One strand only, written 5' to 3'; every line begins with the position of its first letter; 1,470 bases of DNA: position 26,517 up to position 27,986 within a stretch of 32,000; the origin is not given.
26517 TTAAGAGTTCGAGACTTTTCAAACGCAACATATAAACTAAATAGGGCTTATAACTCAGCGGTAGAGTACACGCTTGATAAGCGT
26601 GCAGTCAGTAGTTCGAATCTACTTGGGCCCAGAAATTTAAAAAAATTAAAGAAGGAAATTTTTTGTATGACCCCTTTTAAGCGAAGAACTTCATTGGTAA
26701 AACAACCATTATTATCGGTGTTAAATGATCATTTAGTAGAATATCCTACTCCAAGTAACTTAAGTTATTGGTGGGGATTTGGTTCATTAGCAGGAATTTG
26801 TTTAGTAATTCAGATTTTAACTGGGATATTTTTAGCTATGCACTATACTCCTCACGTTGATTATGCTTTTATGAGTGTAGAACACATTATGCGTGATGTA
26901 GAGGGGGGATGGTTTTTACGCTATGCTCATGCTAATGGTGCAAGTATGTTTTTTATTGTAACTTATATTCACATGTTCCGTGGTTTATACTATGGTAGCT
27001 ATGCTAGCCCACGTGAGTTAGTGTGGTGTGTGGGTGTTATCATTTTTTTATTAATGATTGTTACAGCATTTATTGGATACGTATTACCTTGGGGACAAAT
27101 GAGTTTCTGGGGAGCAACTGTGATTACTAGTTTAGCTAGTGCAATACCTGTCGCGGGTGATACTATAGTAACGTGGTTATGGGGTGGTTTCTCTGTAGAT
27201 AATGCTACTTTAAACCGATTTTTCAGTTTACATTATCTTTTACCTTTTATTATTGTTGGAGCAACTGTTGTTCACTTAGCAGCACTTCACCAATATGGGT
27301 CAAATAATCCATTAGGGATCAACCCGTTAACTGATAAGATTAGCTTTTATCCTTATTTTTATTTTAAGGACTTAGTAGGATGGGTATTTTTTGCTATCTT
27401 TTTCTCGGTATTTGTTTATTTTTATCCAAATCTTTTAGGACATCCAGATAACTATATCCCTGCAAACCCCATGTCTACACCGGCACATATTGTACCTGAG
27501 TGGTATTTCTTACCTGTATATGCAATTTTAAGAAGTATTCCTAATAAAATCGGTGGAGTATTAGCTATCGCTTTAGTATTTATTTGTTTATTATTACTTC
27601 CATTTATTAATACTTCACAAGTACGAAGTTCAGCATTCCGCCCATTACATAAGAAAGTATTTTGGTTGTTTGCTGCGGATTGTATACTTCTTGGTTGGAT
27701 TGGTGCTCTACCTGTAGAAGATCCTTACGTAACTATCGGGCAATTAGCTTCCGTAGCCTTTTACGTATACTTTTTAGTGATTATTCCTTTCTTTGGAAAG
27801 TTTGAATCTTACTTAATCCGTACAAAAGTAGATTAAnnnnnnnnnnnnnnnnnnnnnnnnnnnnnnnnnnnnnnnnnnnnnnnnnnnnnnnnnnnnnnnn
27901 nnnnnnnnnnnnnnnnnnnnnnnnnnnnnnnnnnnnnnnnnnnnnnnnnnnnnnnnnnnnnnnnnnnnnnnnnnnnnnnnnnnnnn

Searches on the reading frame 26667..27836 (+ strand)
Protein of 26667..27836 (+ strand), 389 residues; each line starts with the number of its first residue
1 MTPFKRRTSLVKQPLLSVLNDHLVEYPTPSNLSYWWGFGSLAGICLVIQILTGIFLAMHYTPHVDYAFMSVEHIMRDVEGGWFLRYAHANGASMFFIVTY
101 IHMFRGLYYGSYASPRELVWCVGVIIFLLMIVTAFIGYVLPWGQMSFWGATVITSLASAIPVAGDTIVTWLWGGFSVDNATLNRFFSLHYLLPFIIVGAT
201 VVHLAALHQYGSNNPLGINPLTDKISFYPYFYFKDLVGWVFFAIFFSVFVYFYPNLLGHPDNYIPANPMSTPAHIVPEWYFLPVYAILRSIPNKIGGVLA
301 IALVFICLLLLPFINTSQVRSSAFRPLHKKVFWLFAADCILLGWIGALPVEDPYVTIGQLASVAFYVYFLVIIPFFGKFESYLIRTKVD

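Call 15: list_cluster_members(proteins=[window:26667-27836:+, window:13730-14926:+, window:1672-2286:+, window:2649-3344:+, window:25031-25816:+])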
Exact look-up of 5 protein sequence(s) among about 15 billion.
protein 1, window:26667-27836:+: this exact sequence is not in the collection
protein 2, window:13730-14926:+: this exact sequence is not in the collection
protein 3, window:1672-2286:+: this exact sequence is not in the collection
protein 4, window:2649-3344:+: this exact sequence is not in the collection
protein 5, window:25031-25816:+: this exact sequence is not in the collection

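Call 16: find_homologous_proteins(query=window:26667-27833:+, max_evalue=1e-50)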
Query window:26667-27833:+ (389 aa): 8000 proteins with E <= 1e-50 among 8000 candidates; the best 120 are listed.
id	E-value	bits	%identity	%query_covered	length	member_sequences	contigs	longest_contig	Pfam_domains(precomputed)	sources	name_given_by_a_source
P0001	3.3e-251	851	94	100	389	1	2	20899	PF00033.25,PF00032.23,PF13631.12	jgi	jgi:ubiquinol-cytochrome c reductase cytochrome b subunit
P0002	1.1e-250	850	94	100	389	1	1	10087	PF00033.25,PF00032.23,PF13631.12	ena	-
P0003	5.7e-238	808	88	100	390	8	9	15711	PF00033.25,PF00032.23,PF13631.12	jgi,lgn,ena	-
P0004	2.8e-221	753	83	98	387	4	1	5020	PF00033.25,PF00032.23,PF13631.12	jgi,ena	jgi:ubiquinol-cytochrome c reductase cytochrome b subunit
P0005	9.1e-221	751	85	98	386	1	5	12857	PF00033.25,PF00032.23,PF13631.12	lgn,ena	-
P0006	1.3e-220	751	85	98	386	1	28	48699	PF00033.25,PF00032.23,PF13631.12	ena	-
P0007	1.8e-220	750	85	99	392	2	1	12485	PF00033.25,PF00032.23,PF13631.12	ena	-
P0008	2.9e-220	750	85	97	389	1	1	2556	PF00033.25,PF00032.23,PF13631.12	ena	-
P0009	3.9e-220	749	85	97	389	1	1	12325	PF00033.25,PF00032.23,PF13631.12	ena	-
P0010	6.0e-220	748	85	97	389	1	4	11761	PF00033.25,PF00032.23,PF13631.12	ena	-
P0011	6.6e-220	748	85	97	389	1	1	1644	PF00033.25,PF00032.23,PF13631.12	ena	-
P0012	1.1e-219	748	84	98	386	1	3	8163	PF00033.25,PF00032.23,PF13631.12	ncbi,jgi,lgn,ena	jgi:ubiquinol-cytochrome c reductase cytochrome b subunit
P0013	1.1e-219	748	85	97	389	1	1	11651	PF00033.25,PF00032.23,PF13631.12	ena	-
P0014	1.3e-219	747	85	97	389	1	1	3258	PF00033.25,PF00032.23,PF13631.12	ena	-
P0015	1.4e-219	747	83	98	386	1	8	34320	PF00033.25,PF00032.23,PF13631.12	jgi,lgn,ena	jgi:ubiquinol-cytochrome c reductase cytochrome b subunit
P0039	1.3e-215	734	81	98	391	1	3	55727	PF00033.25,PF00032.23,PF13631.12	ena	-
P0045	2.7e-215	733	80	99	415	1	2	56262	PF00033.25,PF00032.23,PF13631.12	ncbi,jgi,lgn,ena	jgi:ubiquinol-cytochrome c reductase cytochrome b subunit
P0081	2.9e-214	730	82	99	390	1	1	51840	PF00033.25,PF00032.23,PF13631.12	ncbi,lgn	-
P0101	1.2e-213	728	81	98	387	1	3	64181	PF00033.25,PF00032.23,PF13631.12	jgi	jgi:ubiquinol-cytochrome c reductase cytochrome b subunit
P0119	3.0e-213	726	82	97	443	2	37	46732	PF00033.25,PF00032.23,PF13631.12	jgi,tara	jgi:ubiquinol-cytochrome c reductase cytochrome b subunit|tara:strand:+ start:2161 stop:3492 length:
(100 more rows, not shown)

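Call 25: find_encoding_contigs(protein=P0001, flank=10000, max_places=2)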
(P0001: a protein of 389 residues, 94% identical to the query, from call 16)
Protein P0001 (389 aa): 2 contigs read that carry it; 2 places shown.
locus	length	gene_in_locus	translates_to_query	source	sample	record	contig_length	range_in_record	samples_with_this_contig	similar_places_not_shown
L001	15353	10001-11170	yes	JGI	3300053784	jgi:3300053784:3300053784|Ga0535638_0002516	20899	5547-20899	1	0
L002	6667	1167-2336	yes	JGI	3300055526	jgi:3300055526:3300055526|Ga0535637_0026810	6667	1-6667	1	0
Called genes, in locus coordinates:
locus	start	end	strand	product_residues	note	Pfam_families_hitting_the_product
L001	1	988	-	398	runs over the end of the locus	PF00346:Complex1_49kDa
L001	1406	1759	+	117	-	PF00338:Ribosomal_S10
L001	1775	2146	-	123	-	PF00164:Ribosom_S12_S23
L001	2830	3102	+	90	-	PF00203:Ribosomal_S19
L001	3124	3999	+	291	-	PF00189:Ribosomal_S3_C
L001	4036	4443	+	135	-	PF00252:Ribosomal_L16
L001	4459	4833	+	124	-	PF00238:Ribosomal_L14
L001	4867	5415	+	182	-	PF00281:Ribosomal_L5, PF00673:Ribosomal_L5_C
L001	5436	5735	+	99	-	PF00253:Ribosomal_S14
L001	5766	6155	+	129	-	PF00410:Ribosomal_S8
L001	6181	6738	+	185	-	PF00347:Ribosomal_L6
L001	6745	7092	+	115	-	PF00416:Ribosomal_S13, PF05833:NFACT_N (weak)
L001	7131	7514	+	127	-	PF00411:Ribosomal_S11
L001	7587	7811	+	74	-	PF00137:ATP-synt_C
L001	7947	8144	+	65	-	-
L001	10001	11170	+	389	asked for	PF00033:Cytochrome_B, PF13631:Cytochrom_B_N_2, PF00032:Cytochrom_B_C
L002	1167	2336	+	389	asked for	PF00033:Cytochrome_B, PF13631:Cytochrom_B_N_2, PF00032:Cytochrom_B_C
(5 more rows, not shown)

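Call 26: find_encoding_contigs(protein=P0003, flank=10000, max_places=2)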
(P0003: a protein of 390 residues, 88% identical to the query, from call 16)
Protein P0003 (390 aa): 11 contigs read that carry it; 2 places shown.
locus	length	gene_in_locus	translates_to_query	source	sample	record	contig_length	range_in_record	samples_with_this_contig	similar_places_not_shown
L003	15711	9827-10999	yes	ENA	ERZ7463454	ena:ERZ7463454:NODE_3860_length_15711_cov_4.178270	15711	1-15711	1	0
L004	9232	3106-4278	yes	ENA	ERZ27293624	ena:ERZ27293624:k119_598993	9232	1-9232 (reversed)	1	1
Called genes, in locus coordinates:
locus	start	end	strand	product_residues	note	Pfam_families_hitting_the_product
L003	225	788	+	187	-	PF00329:Complex1_30kDa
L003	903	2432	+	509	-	PF02874:ATP-synt_ab_N, PF00006:ATP-synt_ab, PF00306:ATP-synt_ab_C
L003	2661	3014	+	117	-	PF00507:Oxidored_q4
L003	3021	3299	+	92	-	PF00203:Ribosomal_S19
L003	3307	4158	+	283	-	PF00189:Ribosomal_S3_C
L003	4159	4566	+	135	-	PF00252:Ribosomal_L16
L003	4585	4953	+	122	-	PF00238:Ribosomal_L14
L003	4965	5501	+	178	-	PF00673:Ribosomal_L5_C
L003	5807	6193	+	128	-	PF00410:Ribosomal_S8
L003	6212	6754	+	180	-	PF00347:Ribosomal_L6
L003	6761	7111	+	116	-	PF00416:Ribosomal_S13, PF05833:NFACT_N (weak)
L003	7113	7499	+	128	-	PF00411:Ribosomal_S11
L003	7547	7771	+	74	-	PF00137:ATP-synt_C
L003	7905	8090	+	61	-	-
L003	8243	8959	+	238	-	PF00902:TatC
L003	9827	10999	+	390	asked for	PF00033:Cytochrome_B, PF13631:Cytochrom_B_N_2, PF00032:Cytochrom_B_C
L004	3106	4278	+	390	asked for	PF00033:Cytochrome_B, PF13631:Cytochrom_B_N_2, PF00032:Cytochrom_B_C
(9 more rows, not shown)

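Call 45: find_encoding_contigs(protein=P0006, flank=10000, max_places=1)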
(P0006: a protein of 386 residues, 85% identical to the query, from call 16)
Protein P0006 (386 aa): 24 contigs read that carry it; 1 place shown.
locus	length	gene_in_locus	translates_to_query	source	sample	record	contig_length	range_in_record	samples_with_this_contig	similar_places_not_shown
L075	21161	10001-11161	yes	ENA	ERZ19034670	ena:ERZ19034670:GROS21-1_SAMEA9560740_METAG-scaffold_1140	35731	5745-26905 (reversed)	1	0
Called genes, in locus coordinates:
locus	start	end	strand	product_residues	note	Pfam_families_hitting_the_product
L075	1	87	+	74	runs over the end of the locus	-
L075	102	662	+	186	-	-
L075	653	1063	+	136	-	-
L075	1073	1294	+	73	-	-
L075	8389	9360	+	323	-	PF14528:LAGLIDADG_3 (faint), PF03161:LAGLIDADG_2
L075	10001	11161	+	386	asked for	PF00033:Cytochrome_B, PF13631:Cytochrom_B_N_2, PF00032:Cytochrom_B_C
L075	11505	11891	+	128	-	PF00164:Ribosom_S12_S23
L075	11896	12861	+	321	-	PF00177:Ribosomal_S7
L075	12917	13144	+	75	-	-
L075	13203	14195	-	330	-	PF00146:NADHdh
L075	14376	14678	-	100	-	-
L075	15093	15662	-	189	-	PF00329:Complex1_30kDa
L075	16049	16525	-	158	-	PF01058:Oxidored_q6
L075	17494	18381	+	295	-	-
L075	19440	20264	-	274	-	PF00499:Oxidored_q3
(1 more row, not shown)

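Call 46: find_encoding_contigs(protein=P0045, flank=10000, max_places=1)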
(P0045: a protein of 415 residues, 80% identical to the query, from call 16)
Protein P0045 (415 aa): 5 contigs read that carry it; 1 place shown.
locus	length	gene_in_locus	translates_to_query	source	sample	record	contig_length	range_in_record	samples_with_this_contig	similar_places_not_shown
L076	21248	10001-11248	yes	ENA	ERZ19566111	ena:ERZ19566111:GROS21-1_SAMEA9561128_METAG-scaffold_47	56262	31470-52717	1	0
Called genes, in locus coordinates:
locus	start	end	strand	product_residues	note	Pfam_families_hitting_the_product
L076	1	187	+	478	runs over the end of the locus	PF00361:Proton_antipo_M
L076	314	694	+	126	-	PF00164:Ribosom_S12_S23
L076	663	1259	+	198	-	PF00177:Ribosomal_S7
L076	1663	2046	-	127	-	-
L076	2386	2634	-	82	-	-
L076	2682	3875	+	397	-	PF00346:Complex1_49kDa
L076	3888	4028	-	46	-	-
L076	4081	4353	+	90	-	PF00338:Ribosomal_S10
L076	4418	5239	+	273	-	PF00181:Ribosomal_L2_N, PF03947:Ribosomal_L2_C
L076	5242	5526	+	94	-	PF00203:Ribosomal_S19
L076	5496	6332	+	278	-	PF05316:VAR1 (faint), PF00189:Ribosomal_S3_C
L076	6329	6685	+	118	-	PF00252:Ribosomal_L16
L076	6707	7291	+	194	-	-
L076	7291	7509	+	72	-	-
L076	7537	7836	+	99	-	PF00253:Ribosomal_S14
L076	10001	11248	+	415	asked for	PF00033:Cytochrome_B, PF13631:Cytochrom_B_N_2, PF00032:Cytochrom_B_C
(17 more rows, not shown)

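Call 47: find_encoding_contigs(protein=P0081, flank=10000, max_places=1)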
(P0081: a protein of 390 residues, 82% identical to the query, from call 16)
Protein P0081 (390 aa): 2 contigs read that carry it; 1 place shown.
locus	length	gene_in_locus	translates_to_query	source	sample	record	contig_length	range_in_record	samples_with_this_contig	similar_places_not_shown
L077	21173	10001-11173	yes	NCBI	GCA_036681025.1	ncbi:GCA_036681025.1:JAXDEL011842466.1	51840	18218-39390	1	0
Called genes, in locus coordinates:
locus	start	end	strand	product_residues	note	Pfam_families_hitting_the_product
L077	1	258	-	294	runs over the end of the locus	PF00177:Ribosomal_S7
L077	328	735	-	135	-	PF00164:Ribosom_S12_S23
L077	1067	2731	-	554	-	PF01479:S4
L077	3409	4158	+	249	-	PF00902:TatC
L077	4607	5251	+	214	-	PF00499:Oxidored_q3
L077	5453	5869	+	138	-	PF00420:Oxidored_q2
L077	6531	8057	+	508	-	PF02874:ATP-synt_ab_N, PF00006:ATP-synt_ab, PF00306:ATP-synt_ab_C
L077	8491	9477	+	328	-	PF00146:NADHdh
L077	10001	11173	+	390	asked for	PF00033:Cytochrome_B, PF13631:Cytochrom_B_N_2, PF00032:Cytochrom_B_C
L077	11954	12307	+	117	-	PF00507:Oxidored_q4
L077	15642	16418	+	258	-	PF02790:COX2_TM, PF00116:COX2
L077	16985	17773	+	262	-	PF00510:COX3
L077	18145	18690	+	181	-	PF00347:Ribosomal_L6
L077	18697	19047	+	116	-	PF00416:Ribosomal_S13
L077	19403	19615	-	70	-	-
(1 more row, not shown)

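Call 48: find_encoding_contigs(protein=P0015, flank=10000, max_places=1)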
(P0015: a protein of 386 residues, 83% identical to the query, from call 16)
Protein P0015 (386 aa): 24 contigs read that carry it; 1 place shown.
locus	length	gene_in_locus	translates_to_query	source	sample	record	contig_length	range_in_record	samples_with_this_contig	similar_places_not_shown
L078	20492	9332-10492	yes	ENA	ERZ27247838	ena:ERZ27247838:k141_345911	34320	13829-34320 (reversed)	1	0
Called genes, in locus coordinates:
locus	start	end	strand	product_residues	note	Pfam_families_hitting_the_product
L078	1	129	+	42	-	?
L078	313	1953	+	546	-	PF00115:COX1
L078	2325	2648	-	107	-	-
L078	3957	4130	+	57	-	-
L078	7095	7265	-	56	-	-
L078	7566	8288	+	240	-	PF00961:LAGLIDADG_1 (weak)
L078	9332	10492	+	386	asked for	PF00033:Cytochrome_B, PF13631:Cytochrom_B_N_2, PF00032:Cytochrom_B_C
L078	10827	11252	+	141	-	PF00164:Ribosom_S12_S23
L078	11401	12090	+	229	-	PF00177:Ribosomal_S7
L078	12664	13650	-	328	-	PF00146:NADHdh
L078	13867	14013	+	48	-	-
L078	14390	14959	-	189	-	PF00329:Complex1_30kDa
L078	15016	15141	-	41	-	-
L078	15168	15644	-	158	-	PF01058:Oxidored_q6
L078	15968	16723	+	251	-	-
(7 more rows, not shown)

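Call 65: find_encoding_contigs(protein=P0119, flank=10000, max_places=1)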
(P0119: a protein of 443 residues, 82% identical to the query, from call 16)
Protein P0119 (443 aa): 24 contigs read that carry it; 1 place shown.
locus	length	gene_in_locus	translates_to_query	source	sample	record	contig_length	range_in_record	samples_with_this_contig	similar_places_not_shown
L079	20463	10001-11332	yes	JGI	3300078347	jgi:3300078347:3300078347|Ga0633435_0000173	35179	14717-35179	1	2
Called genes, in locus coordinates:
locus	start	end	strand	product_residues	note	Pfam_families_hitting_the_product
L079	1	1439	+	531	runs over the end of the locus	PF00115:COX1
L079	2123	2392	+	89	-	-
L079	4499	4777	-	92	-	-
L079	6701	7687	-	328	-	PF00146:NADHdh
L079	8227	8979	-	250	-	PF00119:ATP-synt_A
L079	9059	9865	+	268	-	PF00499:Oxidored_q3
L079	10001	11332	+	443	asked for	PF00033:Cytochrome_B, PF13631:Cytochrom_B_N_2, PF00032:Cytochrom_B_C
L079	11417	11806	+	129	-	PF00164:Ribosom_S12_S23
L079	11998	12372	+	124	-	PF00177:Ribosomal_S7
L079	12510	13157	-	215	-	PF00318:Ribosomal_S2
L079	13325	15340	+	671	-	PF00662:Proton_antipo_N, PF00361:Proton_antipo_M, PF06455:NADH5_C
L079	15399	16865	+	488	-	PF00361:Proton_antipo_M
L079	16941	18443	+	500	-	PF00361:Proton_antipo_M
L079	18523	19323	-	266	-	PF00510:COX3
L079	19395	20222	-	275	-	PF02790:COX2_TM, PF00116:COX2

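Call 66: find_encoding_contigs(protein=P0101, flank=10000, max_places=1)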
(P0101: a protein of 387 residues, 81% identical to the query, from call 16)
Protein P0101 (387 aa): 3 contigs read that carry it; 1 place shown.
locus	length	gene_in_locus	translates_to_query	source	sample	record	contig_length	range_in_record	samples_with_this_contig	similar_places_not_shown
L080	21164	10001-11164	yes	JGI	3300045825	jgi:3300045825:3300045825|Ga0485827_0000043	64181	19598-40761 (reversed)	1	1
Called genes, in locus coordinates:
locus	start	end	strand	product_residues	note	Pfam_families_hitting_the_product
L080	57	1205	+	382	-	PF01578:Cytochrom_C_asm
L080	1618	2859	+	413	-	PF00181:Ribosomal_L2_N, PF03947:Ribosomal_L2_C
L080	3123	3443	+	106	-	PF00203:Ribosomal_S19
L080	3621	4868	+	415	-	PF00189:Ribosomal_S3_C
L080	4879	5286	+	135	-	PF00252:Ribosomal_L16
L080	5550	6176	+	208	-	-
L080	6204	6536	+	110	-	PF00253:Ribosomal_S14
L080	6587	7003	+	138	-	PF00347:Ribosomal_L6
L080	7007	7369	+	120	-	PF00416:Ribosomal_S13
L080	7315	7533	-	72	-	-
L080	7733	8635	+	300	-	PF00411:Ribosomal_S11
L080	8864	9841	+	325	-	PF00146:NADHdh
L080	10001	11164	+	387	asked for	PF00033:Cytochrome_B, PF13631:Cytochrom_B_N_2, PF00032:Cytochrom_B_C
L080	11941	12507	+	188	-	PF01479:S4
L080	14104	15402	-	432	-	PF00346:Complex1_49kDa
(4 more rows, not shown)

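Call 67: find_encoding_contigs(protein=P0039, flank=10000, max_places=1)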
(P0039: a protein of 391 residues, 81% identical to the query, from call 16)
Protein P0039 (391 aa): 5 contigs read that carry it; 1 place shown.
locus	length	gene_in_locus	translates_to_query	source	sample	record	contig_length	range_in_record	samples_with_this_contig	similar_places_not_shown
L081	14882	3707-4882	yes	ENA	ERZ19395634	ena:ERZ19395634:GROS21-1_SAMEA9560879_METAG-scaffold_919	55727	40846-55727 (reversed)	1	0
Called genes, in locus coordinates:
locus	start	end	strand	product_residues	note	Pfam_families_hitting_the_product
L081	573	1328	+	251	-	PF02790:COX2_TM, PF00116:COX2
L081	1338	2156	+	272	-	PF00510:COX3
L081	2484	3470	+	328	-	PF00146:NADHdh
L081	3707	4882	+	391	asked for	PF00033:Cytochrome_B, PF13631:Cytochrom_B_N_2, PF00032:Cytochrom_B_C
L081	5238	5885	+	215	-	PF01479:S4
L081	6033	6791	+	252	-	PF01578:Cytochrom_C_asm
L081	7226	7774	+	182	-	PF00329:Complex1_30kDa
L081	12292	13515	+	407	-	PF00589:Phage_integrase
